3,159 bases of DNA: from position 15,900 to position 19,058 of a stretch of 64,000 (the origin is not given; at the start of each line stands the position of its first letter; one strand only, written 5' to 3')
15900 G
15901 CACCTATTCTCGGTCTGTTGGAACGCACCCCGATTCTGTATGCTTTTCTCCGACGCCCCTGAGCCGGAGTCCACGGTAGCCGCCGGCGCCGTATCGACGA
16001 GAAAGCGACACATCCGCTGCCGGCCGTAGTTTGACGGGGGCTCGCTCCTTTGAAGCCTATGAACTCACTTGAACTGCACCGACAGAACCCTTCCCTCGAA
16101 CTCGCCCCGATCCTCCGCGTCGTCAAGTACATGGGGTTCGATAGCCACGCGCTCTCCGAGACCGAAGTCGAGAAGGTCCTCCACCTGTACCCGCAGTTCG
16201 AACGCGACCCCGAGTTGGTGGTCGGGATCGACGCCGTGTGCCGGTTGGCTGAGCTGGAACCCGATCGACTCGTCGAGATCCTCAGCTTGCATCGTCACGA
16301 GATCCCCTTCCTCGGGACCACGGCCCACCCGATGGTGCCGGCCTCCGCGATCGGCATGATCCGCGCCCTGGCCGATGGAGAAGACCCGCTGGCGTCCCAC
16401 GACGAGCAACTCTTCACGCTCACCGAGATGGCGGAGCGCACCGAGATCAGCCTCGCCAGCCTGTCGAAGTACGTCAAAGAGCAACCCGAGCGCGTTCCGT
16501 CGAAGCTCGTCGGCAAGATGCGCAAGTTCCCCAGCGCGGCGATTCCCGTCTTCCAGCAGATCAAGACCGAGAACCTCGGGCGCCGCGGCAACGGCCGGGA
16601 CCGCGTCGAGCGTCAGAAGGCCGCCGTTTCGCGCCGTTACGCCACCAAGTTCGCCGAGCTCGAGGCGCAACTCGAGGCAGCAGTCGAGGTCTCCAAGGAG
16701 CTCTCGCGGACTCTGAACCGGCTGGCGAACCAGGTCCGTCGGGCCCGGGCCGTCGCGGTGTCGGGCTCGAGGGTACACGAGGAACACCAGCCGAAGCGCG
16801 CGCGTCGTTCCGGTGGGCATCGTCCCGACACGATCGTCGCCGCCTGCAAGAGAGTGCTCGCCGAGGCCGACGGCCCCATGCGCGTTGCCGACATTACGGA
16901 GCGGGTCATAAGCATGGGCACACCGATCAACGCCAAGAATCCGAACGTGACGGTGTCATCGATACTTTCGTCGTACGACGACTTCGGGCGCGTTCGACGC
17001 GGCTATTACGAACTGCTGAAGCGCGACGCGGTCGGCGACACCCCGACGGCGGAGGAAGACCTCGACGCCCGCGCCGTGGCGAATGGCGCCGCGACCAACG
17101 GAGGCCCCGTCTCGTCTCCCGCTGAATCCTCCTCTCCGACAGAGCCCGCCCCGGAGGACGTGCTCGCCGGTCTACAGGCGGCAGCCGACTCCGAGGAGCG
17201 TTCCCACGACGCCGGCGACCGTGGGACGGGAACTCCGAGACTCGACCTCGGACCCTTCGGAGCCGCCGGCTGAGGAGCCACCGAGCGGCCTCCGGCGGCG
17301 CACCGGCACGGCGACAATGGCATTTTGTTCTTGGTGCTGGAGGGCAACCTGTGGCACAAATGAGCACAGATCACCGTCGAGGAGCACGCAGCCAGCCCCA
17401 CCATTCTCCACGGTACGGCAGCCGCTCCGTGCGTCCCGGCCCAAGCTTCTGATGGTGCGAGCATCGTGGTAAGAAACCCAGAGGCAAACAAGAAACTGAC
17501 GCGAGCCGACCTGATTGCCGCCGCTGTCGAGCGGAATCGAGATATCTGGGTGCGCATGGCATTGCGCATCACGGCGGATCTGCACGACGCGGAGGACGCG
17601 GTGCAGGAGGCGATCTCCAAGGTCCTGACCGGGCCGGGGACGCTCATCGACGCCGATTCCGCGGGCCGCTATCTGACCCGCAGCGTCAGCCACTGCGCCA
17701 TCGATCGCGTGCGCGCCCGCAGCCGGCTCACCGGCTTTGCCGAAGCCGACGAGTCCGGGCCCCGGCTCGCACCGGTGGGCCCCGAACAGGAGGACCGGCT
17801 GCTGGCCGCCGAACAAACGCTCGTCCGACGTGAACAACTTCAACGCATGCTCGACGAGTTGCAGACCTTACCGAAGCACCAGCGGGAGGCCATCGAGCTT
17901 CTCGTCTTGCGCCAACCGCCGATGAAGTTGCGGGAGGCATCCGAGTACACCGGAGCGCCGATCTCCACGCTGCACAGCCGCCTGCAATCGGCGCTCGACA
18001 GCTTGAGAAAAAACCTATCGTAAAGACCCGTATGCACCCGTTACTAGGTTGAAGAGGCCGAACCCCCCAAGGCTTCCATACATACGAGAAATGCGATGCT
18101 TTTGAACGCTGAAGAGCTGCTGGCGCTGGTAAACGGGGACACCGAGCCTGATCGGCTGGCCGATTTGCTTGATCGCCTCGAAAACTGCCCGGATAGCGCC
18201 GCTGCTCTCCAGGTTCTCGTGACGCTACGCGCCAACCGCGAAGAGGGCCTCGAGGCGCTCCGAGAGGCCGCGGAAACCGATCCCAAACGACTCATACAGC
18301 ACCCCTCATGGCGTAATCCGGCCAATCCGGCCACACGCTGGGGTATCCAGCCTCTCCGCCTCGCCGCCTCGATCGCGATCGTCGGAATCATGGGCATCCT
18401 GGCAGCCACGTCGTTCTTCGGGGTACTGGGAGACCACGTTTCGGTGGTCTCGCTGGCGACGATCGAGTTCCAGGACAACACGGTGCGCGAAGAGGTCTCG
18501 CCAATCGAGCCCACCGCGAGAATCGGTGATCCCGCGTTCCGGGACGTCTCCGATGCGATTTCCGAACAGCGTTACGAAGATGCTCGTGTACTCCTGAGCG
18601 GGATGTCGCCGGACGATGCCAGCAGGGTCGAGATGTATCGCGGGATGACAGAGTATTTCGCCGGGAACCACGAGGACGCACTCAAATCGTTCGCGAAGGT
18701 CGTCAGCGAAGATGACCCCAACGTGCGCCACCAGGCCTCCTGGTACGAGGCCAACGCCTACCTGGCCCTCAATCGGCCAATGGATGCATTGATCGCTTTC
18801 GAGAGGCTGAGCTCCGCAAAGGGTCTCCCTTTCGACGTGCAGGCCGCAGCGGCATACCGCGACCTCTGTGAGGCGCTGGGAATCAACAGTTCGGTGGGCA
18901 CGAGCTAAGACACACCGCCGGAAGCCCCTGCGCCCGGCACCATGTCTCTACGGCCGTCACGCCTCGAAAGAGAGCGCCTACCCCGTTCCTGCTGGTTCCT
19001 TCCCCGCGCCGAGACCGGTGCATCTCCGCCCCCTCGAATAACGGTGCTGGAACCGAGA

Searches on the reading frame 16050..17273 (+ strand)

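Call 33: search_protein_families(library=ncbifam, proteins=[window:16050-17273:+], max_evalue=0.01)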
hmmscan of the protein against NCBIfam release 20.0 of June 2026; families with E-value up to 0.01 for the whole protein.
window:16050-17273:+ (407 aa): 0 families

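Call 67: search_protein_families(library=pfam, proteins=[window:16050-17273:+], max_evalue=1)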
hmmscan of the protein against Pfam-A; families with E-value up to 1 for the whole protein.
window:16050-17273:+ (407 aa): 4 families
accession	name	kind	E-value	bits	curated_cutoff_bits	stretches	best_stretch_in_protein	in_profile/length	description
PF05066.19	HARE-HTH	-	3.8e-06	27.6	25.9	1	261-320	2-66/71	HB1, ASXL, restriction endonuclease HTH domain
PF09339.16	HTH_IclR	-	0.001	19.3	22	1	114-142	12-39/52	IclR helix-turn-helix domain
PF13443.12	HTH_26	-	0.0036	18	22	1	121-150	11-39/63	Cro/C1-type HTH DNA-binding domain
PF00482.28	T2SSF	-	0.013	15.9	25.2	1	191-235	50-94/125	Type II secretion system (T2SS), protein F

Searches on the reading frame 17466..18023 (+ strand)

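Call 5: search_protein_families(library=pfam, proteins=[window:17466-18023:+], max_evalue=0.01)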
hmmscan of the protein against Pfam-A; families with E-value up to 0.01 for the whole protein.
window:17466-18023:+ (185 aa): 2 families
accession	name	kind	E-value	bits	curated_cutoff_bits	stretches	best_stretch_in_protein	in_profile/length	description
PF04542.20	Sigma70_r2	-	5.5e-09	36.1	24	1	21-87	2-70/71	Sigma-70 region 2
PF08281.18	Sigma70_r4_2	-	0.00044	20.3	25.7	1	126-178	2-52/54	Sigma-70, region 4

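Call 33: search_protein_families(library=ncbifam, proteins=[window:17466-18023:+], max_evalue=0.01)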
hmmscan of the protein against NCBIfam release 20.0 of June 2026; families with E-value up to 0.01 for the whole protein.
window:17466-18023:+ (185 aa): 50 families (the best 25 are shown)
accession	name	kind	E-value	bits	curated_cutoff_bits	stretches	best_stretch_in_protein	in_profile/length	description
TIGR02937.1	sigma70-ECF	superfamily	4.1e-16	59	42.9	1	17-184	3-165/165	sigma-70 family RNA polymerase sigma factor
NF009166.1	PRK12513.1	equivalog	9e-14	51.6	206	1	20-185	27-187/193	RNA polymerase sigma factor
TIGR02983.1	SigE-fam_strep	subfamily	9e-13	48.4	141.55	1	17-184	8-158/162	SigE family RNA polymerase sigma factor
TIGR02985.1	Sig70_bacteroi1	subfamily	1.3e-11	45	126.4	1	28-184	14-162/162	RNA polymerase sigma-70 factor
NF058625.1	sigma_PG0214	equivalog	2.3e-11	43.7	130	1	23-182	12-159/170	GFO_1088 family ECF-type sigma factor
NF007223.0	PRK09641.1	equivalog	3.3e-11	43.4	209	1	17-184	20-184/187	RNA polymerase sigma factor SigW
NF005448.0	PRK07037.1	equivalog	9.2e-11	41.6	190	1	13-154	11-143/186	RNA polymerase factor sigma-70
TIGR02948.1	SigW_bacill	equivalog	4.3e-10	39.9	243.1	1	17-184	20-184/187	RNA polymerase sigma factor SigW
NF009164.0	PRK12511.1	equivalog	1.9e-09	37.3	185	1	30-182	19-157/182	RNA polymerase sigma factor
NF009172.0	PRK12519.1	subfamily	7.9e-09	35.3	222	1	19-184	33-189/194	RNA polymerase sigma factor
NF053879.1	RNAPolSigSigVBac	equivalog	9.3e-09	35.2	190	1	16-184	5-155/160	RNA polymerase sigma factor SigV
NF010500.0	PRK13919.1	subfamily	4.2e-08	33.6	226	1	28-184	36-183/186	putative RNA polymerase sigma E protein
NF007225.0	PRK09643.1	equivalog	4.6e-08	33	190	1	20-182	32-180/204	RNA polymerase sigma factor SigM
NF004113.0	PRK05602.1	equivalog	6.5e-08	32.4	208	1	19-184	49-201/211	RNA polymerase sigma factor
NF008888.0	PRK11922.1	equivalog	9.2e-08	32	204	1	24-184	40-196/231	RNA polymerase sigma factor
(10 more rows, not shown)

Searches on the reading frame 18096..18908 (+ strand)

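Call 5: search_protein_families(library=pfam, proteins=[window:18096-18908:+], max_evalue=0.01)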
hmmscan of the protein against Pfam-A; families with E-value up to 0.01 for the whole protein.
window:18096-18908:+ (270 aa): 7 families
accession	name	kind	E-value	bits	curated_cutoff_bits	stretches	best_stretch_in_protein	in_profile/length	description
PF07719.23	TPR_2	-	9.3e-05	22.7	27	0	181-206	6-31/34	Tetratricopeptide repeat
PF13646.12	HEAT_2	-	0.00011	22.8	27.7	0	166-216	4-53/88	HEAT repeats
PF13428.12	TPR_14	-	0.00084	20.2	23.5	0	17-43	16-43/44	Tetratricopeptide repeat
PF00515.34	TPR_1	-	0.0012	19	27.8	0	180-204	5-29/34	Tetratricopeptide repeat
PF13432.12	TPR_16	-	0.0021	18.9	32.7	1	183-238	4-57/65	Tetratricopeptide repeat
PF13174.12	TPR_6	-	0.003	18.5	26.3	0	181-205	5-29/33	Tetratricopeptide repeat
PF14559.12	TPR_19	-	0.0052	17.5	25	0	189-244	4-57/68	Tetratricopeptide repeat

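Call 33: search_protein_families(library=ncbifam, proteins=[window:18096-18908:+], max_evalue=0.01)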
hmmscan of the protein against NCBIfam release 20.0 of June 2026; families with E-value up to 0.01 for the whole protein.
window:18096-18908:+ (270 aa): 1 family
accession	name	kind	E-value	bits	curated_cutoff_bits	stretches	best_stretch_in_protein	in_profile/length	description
NF047507.1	TPR_BatC_Lepto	exception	1.8e-05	24.3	175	1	156-236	43-120/214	TPR repeat-containing protein BatC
